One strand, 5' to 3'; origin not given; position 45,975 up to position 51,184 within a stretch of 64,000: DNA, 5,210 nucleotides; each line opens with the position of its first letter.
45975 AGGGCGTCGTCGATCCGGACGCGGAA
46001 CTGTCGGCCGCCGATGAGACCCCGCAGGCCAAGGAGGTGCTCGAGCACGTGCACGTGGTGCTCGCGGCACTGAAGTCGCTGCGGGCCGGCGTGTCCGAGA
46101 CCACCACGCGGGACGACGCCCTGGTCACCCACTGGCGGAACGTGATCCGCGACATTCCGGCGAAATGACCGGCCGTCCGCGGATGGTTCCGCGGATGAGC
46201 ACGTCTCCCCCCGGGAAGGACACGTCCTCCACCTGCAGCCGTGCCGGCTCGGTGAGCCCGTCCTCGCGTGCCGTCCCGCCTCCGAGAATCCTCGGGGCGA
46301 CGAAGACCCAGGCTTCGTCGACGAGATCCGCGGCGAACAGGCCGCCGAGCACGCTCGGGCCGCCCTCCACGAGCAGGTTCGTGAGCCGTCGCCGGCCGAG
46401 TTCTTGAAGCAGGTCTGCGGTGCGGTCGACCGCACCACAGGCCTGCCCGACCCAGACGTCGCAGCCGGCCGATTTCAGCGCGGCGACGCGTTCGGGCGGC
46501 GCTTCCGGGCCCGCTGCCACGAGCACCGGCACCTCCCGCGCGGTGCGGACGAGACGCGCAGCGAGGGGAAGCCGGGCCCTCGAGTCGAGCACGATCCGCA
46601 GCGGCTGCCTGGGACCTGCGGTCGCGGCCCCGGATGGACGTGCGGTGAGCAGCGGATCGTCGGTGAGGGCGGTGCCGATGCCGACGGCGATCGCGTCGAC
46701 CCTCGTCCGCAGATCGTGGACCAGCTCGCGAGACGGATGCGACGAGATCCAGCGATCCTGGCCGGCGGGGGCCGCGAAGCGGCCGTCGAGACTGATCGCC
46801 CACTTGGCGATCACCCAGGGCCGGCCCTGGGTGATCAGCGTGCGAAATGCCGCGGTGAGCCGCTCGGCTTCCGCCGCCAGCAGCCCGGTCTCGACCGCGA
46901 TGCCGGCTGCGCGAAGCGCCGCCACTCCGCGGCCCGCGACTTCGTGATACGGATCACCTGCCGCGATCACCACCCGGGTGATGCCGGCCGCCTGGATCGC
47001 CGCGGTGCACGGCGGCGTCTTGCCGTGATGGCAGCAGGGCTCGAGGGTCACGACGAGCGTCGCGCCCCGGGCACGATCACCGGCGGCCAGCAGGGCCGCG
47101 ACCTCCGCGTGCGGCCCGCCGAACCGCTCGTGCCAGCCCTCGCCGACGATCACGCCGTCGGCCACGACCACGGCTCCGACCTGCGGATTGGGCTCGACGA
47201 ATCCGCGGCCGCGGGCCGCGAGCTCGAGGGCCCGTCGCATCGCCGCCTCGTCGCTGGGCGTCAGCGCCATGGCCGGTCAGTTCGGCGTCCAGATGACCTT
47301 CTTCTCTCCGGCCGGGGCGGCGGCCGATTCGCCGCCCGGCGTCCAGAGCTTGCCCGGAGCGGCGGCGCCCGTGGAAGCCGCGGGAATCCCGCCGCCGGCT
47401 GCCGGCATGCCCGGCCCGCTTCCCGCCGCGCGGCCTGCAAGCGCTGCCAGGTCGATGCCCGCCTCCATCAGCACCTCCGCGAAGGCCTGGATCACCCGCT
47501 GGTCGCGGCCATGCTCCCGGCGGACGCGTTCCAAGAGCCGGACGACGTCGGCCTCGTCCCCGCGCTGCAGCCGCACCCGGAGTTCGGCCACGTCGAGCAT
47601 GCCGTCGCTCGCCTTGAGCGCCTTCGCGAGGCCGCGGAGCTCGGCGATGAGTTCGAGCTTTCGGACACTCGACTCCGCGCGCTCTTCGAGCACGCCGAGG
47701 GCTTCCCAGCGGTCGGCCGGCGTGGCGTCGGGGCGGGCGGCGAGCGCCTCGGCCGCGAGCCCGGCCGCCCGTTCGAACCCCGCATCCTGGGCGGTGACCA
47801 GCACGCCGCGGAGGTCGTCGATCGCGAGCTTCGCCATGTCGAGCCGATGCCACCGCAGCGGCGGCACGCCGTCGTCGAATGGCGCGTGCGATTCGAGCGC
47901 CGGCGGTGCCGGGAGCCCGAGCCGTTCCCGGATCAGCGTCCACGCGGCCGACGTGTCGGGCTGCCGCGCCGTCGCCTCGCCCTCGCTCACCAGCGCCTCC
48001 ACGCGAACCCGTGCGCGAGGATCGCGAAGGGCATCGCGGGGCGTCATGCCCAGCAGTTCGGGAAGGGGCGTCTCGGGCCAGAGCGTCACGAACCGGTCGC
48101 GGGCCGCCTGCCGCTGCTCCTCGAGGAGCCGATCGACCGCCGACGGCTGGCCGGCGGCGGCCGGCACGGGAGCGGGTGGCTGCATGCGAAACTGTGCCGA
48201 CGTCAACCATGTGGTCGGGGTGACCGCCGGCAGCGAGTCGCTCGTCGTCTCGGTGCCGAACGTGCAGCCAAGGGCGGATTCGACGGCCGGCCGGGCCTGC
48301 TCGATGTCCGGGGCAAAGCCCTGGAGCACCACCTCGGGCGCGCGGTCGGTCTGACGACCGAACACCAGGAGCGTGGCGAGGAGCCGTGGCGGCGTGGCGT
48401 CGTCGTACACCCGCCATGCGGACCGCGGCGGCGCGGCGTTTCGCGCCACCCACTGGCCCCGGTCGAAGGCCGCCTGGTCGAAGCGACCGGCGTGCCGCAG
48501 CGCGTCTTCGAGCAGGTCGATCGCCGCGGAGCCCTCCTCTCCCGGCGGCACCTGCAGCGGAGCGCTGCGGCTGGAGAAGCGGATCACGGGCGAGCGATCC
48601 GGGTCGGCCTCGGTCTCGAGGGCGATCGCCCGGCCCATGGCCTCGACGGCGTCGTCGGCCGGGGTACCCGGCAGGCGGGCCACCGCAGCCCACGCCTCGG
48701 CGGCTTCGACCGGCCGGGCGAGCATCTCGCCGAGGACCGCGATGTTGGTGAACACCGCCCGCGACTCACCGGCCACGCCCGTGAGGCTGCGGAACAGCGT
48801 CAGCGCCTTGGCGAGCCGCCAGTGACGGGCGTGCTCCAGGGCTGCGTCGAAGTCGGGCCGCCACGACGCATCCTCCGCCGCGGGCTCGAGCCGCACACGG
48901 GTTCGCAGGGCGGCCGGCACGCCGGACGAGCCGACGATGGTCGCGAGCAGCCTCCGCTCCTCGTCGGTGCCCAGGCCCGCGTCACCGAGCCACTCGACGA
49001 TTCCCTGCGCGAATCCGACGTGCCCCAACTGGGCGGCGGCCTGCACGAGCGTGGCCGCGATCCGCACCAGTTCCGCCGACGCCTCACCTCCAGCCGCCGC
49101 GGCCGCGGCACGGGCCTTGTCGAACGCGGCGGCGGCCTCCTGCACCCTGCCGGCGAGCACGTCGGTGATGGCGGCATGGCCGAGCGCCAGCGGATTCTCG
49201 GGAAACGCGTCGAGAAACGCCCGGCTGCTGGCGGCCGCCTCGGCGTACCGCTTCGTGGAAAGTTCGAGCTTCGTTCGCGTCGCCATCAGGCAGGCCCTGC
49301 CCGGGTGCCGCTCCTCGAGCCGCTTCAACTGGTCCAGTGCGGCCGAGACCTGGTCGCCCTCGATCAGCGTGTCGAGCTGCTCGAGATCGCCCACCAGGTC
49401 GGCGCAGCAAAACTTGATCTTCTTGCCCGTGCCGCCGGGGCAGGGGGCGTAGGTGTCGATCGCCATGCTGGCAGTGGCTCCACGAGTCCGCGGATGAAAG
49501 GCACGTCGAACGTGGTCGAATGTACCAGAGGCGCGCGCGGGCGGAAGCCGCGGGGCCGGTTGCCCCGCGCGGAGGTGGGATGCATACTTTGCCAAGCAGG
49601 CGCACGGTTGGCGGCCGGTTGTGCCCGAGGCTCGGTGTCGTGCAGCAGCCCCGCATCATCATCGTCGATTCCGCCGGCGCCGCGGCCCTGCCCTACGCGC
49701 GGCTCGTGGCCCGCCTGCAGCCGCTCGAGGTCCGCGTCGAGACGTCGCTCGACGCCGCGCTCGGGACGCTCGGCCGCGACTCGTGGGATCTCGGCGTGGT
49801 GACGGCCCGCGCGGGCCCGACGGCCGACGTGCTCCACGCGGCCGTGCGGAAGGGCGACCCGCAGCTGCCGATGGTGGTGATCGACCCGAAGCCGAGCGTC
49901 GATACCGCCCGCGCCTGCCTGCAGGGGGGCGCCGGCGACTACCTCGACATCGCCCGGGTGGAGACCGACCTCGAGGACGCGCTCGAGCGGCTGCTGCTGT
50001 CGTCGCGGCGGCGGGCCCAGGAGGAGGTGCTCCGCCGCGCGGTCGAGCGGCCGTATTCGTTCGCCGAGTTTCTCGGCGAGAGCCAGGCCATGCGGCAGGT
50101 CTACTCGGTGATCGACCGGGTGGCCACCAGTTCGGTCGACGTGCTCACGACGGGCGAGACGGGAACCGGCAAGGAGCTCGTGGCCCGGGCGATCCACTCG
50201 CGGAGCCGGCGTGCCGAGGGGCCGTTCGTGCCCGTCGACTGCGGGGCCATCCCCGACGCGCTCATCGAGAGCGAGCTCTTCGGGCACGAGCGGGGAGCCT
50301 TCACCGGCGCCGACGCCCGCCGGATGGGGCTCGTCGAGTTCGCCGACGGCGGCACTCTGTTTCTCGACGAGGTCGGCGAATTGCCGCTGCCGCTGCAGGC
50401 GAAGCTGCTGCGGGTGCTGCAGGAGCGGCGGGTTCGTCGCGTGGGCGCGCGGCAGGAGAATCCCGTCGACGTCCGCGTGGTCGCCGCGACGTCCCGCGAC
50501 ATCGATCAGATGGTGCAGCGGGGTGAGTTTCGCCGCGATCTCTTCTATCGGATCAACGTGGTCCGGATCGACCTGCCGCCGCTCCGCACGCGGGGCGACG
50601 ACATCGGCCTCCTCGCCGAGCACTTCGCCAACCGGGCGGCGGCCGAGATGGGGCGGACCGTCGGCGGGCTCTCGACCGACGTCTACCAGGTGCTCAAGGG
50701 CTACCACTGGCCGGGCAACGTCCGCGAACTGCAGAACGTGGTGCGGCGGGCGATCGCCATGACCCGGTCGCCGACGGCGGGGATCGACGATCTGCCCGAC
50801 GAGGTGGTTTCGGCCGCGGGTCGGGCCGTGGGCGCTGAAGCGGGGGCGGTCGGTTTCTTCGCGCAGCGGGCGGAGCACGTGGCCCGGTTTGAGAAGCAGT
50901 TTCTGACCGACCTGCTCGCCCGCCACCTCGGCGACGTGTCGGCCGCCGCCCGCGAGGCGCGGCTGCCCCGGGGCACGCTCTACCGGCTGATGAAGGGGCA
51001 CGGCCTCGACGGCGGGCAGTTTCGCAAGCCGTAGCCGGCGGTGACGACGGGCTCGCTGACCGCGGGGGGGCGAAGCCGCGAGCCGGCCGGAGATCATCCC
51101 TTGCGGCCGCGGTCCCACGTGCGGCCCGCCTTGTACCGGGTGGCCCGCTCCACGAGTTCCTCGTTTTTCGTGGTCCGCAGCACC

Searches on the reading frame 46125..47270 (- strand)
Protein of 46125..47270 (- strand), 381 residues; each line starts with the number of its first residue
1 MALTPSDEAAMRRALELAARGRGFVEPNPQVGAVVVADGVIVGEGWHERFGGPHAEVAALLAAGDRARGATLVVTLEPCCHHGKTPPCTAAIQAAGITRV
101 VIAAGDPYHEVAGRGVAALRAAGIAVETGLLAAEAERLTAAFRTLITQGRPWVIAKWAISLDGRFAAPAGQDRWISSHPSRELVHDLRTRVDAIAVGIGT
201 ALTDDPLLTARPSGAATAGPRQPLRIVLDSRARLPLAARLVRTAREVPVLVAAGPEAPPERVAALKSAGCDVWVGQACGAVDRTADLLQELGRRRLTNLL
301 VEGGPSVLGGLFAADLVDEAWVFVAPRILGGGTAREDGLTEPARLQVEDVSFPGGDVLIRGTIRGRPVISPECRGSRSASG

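Call 16: search_protein_families(library=pfam, proteins=[window:46125-47270:-], max_evalue=0.001)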
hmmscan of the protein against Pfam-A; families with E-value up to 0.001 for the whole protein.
window:46125-47270:- (381 aa): 3 families
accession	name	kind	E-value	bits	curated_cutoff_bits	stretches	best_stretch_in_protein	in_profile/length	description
PF01872.23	RibD_C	-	3.5e-42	144.9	24.1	1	151-335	1-173/197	RibD C-terminal domain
PF00383.29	dCMP_cyt_deam_1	-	1.2e-18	67.3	25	1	6-103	3-101/102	Cytidine and deoxycytidylate deaminase zinc-binding region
PF14437.12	MafB19-deam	-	4.2e-07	30.4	27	1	7-113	3-110/142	MafB19-like deaminase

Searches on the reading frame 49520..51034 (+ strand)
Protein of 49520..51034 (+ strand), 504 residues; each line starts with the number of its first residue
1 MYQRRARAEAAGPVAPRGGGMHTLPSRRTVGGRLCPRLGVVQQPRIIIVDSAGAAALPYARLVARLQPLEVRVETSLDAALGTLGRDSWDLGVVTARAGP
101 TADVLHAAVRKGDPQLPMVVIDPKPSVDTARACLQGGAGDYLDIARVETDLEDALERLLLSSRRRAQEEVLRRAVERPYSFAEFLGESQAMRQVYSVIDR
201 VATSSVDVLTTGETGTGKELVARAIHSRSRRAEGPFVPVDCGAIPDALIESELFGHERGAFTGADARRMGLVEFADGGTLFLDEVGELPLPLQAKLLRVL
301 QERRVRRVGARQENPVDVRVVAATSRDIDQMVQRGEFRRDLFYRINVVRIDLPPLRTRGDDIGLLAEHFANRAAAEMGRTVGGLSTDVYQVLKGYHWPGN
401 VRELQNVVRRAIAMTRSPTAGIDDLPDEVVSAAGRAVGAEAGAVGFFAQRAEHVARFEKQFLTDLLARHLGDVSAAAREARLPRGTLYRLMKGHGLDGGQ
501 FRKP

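Call 16: search_protein_families(library=pfam, proteins=[window:49520-51034:+], max_evalue=0.001)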
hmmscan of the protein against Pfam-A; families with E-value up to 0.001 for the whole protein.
window:49520-51034:+ (504 aa): 5 families
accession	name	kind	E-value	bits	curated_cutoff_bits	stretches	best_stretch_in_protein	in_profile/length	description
PF00158.32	Sigma54_activat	-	5.2e-72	241.4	20.2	1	185-350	2-167/168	Sigma-54 interaction domain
PF25601.1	AAA_lid_14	-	4.4e-24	84.5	27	1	356-433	1-78/87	AAA+ ATPase lid domain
PF14532.12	Sigma54_activ_2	-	7.8e-24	84.9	25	1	185-355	1-138/138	Sigma-54 interaction domain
PF07728.20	AAA_5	-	3e-05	24.5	22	1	208-324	2-121/139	AAA domain (dynein-related subfamily)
PF02954.25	HTH_8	-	9.9e-05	22.4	22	1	455-492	3-40/42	Bacterial regulatory protein, Fis family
